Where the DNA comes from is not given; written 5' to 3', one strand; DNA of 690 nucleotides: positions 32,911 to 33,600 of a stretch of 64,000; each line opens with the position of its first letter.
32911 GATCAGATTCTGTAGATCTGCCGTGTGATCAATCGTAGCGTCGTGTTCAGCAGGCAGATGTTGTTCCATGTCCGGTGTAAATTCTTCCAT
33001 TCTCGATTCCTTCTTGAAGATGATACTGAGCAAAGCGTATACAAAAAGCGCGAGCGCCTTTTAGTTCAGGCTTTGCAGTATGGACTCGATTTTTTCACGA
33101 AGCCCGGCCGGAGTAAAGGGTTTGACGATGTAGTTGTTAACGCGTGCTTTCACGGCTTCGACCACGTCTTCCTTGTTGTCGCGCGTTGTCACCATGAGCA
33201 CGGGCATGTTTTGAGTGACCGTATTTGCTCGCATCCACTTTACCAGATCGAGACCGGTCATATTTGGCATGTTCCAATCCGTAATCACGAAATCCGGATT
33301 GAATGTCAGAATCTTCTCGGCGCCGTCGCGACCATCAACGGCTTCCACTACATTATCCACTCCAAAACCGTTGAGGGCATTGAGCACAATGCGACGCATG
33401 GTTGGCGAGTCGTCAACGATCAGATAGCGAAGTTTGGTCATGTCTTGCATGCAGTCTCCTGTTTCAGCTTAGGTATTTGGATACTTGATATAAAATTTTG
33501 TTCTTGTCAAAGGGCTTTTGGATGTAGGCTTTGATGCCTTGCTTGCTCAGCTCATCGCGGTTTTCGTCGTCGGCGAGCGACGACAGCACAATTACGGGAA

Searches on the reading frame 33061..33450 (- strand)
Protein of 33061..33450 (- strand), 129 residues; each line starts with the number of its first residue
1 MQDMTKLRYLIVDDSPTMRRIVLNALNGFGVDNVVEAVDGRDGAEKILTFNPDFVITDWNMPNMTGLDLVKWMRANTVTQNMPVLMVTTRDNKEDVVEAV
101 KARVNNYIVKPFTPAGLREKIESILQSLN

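Call 49: search_protein_families(library=pfam, proteins=[window:33061-33450:-], max_evalue=0.00001)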
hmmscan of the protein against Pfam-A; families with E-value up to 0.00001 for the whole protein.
window:33061-33450:- (129 aa): 1 family
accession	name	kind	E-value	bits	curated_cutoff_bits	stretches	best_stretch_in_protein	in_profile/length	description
PF00072.30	Response_reg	-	5.4e-28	97.8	30.2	1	10-122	2-111/111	Response regulator receiver domain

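Call 82: find_encoding_contigs(protein=window:33061-33450:-, flank=10000, max_places=6)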
Protein window:33061-33450:- (129 aa): no gene with exactly this product is on record in the collection.
